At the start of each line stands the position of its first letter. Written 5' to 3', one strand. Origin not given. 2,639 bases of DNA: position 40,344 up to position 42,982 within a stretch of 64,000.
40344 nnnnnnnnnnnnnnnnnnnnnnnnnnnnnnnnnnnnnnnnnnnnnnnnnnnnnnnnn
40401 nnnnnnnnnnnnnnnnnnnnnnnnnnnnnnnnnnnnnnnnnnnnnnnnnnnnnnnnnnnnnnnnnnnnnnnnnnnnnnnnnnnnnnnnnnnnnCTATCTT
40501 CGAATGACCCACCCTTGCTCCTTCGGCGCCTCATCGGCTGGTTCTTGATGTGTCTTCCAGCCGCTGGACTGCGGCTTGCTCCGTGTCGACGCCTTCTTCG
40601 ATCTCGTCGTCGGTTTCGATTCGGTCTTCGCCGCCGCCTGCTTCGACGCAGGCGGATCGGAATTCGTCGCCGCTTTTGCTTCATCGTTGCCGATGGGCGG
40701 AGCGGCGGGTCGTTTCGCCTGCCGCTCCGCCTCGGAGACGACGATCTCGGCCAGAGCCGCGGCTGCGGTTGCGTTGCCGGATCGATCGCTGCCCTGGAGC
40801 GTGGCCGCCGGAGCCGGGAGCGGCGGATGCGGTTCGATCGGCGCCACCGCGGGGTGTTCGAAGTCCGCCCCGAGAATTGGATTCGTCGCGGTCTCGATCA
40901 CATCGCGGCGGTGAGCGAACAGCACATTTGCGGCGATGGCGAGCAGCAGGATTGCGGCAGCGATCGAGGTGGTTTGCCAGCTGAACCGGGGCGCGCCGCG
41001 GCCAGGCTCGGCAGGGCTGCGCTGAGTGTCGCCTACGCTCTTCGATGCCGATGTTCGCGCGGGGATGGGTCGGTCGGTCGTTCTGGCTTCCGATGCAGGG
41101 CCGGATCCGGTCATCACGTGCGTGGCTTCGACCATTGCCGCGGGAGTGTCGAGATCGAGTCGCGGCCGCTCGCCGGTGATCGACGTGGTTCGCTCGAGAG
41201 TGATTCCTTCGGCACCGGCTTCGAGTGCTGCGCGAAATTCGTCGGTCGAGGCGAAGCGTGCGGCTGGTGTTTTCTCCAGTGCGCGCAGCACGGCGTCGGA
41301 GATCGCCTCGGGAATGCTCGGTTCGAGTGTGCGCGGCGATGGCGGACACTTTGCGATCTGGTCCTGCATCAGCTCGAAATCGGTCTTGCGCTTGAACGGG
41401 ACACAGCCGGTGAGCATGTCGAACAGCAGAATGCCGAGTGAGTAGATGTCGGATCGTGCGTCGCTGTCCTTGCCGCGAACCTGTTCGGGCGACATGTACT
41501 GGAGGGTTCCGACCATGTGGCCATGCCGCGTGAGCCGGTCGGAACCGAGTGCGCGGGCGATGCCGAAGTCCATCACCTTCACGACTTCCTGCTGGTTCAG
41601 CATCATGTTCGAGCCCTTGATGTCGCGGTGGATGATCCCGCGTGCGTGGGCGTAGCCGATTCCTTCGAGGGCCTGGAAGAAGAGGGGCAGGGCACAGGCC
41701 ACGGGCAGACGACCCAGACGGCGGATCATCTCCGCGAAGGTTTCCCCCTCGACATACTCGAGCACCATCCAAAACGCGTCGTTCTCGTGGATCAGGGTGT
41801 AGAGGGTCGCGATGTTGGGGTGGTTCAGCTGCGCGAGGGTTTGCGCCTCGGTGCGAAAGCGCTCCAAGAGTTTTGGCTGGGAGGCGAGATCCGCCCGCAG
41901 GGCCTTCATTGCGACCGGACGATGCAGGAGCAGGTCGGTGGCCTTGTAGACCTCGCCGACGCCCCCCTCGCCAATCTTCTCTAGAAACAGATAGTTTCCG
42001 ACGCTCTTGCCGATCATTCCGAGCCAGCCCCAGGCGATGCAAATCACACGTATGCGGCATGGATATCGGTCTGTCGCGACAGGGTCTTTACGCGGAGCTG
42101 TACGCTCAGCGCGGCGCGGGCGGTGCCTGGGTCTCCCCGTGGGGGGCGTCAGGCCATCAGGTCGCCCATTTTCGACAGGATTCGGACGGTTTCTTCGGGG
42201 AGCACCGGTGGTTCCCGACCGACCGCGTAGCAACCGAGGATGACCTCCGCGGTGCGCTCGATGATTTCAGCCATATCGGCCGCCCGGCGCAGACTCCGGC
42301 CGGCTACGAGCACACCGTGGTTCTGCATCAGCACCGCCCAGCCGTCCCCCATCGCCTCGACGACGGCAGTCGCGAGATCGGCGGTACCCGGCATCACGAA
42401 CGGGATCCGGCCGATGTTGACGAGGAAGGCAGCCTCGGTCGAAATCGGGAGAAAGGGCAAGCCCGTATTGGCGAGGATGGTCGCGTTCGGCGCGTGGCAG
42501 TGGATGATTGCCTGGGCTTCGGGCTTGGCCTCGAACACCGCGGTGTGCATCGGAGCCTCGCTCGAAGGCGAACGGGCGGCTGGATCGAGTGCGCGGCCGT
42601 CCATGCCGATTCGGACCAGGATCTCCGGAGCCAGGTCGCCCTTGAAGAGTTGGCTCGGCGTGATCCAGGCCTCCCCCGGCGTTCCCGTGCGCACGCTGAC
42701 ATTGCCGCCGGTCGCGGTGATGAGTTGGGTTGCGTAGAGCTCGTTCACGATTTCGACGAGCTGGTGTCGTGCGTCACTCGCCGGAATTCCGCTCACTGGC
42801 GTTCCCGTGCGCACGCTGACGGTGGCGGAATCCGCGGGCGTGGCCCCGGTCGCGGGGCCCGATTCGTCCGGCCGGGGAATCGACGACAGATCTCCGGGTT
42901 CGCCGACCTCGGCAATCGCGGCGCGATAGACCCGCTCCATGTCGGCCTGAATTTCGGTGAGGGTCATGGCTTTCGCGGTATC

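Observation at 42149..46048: Single 1299-aa polypeptide fusing an LsrK-like FGGY kinase, a D-2-hydroxyacid dehydrogenase, an SCP2 domain and a class II aldolase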

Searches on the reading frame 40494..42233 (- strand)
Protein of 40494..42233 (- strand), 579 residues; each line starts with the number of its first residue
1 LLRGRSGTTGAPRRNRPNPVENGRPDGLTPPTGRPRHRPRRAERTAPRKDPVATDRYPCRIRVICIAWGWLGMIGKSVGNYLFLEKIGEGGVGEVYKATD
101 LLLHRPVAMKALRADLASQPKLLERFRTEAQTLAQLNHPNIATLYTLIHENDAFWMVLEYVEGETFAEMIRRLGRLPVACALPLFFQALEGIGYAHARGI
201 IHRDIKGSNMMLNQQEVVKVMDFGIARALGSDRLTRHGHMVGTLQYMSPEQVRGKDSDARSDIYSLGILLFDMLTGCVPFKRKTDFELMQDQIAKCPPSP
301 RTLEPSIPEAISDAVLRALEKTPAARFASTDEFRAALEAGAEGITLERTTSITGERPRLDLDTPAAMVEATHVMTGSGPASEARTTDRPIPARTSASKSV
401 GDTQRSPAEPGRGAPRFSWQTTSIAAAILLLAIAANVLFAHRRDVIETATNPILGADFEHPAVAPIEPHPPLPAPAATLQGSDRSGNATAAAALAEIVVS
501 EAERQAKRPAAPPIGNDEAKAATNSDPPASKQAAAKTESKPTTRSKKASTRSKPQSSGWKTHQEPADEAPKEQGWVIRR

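Call 8: search_protein_families(library=pfam, proteins=[window:40494-42233:-], max_evalue=0.001)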
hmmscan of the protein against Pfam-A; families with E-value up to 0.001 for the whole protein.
window:40494-42233:- (579 aa): 4 families
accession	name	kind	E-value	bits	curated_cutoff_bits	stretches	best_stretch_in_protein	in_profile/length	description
PF00069.31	Pkinase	-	7e-55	186.7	31.7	1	83-328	3-253/263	Protein kinase domain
PF07714.23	PK_Tyr_Ser-Thr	-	7.8e-37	127.4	23.1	1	84-326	4-248/258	Protein tyrosine and serine/threonine kinase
PF17667.7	Pkinase_fungal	-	7.2e-05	22.1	24.1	1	197-265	305-378/387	Fungal protein kinase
PF01636.29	APH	-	0.0002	21.6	23.2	0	196-226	166-197/239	Phosphotransferase enzyme family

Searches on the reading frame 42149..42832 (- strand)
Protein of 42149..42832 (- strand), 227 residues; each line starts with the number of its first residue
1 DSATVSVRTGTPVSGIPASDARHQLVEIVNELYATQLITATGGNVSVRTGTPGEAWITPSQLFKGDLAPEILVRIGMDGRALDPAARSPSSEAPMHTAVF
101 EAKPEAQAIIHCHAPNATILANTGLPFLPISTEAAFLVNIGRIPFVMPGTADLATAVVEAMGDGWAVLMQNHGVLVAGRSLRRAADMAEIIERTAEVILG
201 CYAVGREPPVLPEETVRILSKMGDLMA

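Call 23: search_solved_structures(query=window:42152-42802:-, max_evalue=0.00001, show_alignments=3)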
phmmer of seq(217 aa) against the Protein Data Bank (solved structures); distinct sequences matched with E-value up to 0.00001: 47.
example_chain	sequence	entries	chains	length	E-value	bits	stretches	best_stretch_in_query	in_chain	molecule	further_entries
6btd_A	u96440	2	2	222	9.6e-26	94.4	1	12-211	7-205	Fuculose phosphate aldolase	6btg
4c25_A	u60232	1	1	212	1.4e-20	77.5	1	6-210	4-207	L-FUCULOSE PHOSPHATE ALDOLASE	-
4c24_A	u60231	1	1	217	1.5e-20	77.4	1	6-210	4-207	L-FUCULOSE PHOSPHATE ALDOLASE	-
7x78_A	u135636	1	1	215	7.2e-20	75.2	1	13-209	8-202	L-fuculose phosphate aldolase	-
1dzw_P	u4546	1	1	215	6.1e-18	68.9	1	13-209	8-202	L-fuculose phosphate aldolase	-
1dzv_P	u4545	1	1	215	1.1e-17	68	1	13-209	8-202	L-fuculose phosphate aldolase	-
1dzz_P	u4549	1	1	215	1.2e-17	68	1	13-209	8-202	L-fuculose phosphate aldolase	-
1dzx_P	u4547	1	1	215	1.6e-17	67.6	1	13-209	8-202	L-fuculose phosphate aldolase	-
1dzy_P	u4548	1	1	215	1.6e-17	67.6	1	13-209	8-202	L-FUCULOSE-1-PHOSPHATE ALDOLASE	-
1fua_A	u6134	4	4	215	1.6e-17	67.6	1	13-209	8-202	L-FUCULOSE-1-PHOSPHATE ALDOLASE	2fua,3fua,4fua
1e48_P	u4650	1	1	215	3e-17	66.7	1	13-209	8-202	L-FUCULOSE 1-PHOSPHATE ALDOLASE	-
6vop_A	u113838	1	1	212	3.3e-17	66.5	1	11-189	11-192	Aldolase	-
1e47_P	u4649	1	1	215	4.2e-17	66.2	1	13-209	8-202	L-FUCULOSE 1-PHOSPHATE ALDOLASE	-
1e4c_P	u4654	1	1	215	5.6e-17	65.8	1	13-209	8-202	L-FUCULOSE 1-PHOSPHATE ALDOLASE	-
1dzu_P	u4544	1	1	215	7.4e-17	65.4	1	13-209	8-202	L-fuculose phosphate aldolase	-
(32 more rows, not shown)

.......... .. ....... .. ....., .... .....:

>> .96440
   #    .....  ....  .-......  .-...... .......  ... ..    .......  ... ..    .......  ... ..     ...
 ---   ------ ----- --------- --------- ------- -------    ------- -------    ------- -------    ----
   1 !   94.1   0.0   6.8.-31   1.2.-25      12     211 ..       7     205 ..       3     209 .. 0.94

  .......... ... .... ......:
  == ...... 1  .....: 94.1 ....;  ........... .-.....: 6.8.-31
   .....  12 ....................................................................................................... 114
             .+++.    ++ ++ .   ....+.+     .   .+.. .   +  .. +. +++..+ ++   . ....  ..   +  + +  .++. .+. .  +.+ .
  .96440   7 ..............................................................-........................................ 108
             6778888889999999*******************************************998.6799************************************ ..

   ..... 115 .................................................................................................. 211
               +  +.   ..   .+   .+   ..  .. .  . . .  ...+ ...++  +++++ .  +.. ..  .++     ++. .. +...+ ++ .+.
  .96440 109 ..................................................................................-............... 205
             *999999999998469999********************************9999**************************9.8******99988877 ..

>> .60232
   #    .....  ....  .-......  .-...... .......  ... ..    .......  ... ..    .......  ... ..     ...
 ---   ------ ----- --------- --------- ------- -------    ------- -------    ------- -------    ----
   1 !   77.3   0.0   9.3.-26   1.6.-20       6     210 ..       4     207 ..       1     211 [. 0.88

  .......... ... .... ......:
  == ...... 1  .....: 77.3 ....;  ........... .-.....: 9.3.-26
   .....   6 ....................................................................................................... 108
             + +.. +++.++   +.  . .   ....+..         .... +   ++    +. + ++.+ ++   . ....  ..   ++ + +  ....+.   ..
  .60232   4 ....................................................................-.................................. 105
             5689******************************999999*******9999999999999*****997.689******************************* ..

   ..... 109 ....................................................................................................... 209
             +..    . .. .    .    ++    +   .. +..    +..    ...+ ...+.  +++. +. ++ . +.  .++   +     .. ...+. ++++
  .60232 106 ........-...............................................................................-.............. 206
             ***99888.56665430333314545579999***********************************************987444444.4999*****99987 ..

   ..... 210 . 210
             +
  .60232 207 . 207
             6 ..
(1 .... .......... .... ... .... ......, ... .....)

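Call 51: search_protein_families(library=ncbifam, proteins=[window:42149-42832:-], max_evalue=0.00001)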
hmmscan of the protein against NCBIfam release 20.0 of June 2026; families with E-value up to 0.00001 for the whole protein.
window:42149-42832:- (227 aa): 29 families (the best 25 are shown)
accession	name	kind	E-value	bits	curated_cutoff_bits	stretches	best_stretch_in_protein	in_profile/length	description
NF005302.0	PRK06833.1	equivalog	2.6e-29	102.2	264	1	20-221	5-205/214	L-fuculose-phosphate aldolase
NF005123.0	PRK06557.1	subfamily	1.8e-27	96.4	251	1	20-217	11-210/223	L-ribulose-5-phosphate 4-epimerase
NF053831.1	RU1PAldHalo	equivalog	3.1e-27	95.4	300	1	20-217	4-197/208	ribulose-1-phosphate aldolase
NF043034.1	OxoTetrPhDc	equivalog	6.3e-27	94.7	250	1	20-200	4-187/205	3-oxo-tetronate 4-phosphate decarboxylase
NF006208.0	PRK08333.1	equivalog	1.5e-25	90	267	1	21-197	5-179/189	aldolase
NF005984.0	PRK08087.1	subfamily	3.4e-25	89.1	264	1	23-219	8-202/215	L-fuculose-phosphate aldolase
TIGR03328.1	salvage_mtnB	equivalog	1.8e-24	86.3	137.05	1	25-122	1-97/194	methylthioribulose 1-phosphate dehydratase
NF040649.1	FucA_Meth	equivalog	6.2e-22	78.4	250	1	23-197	4-172/179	L-fuculose phosphate aldolase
TIGR01086.1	fucA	equivalog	1.7e-20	73.7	400.25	1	23-219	7-201/214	L-fuculose-phosphate aldolase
NF006672.0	PRK09220.1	equivalog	4.3e-20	72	226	1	20-122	10-110/209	methylthioribulose 1-phosphate dehydratase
NF004527.0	PRK05874.1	equivalog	1.8e-18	66.9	308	1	23-219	9-206/218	L-fuculose-phosphate aldolase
NF002963.0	PRK03634.1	equivalog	7.3e-18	64.6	170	1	86-221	111-261/274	rhamnulose-1-phosphate aldolase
NF006413.0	PRK08660.1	equivalog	1e-17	64.5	203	1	25-198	6-174/184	aldolase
NF004979.0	PRK06357.1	equivalog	2.7e-17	62.8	216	1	21-197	6-194/221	hypothetical protein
NF006047.0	PRK08193.1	subfamily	1.5e-15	57.4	257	1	22-136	6-119/231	L-ribulose-5-phosphate 4-epimerase AraD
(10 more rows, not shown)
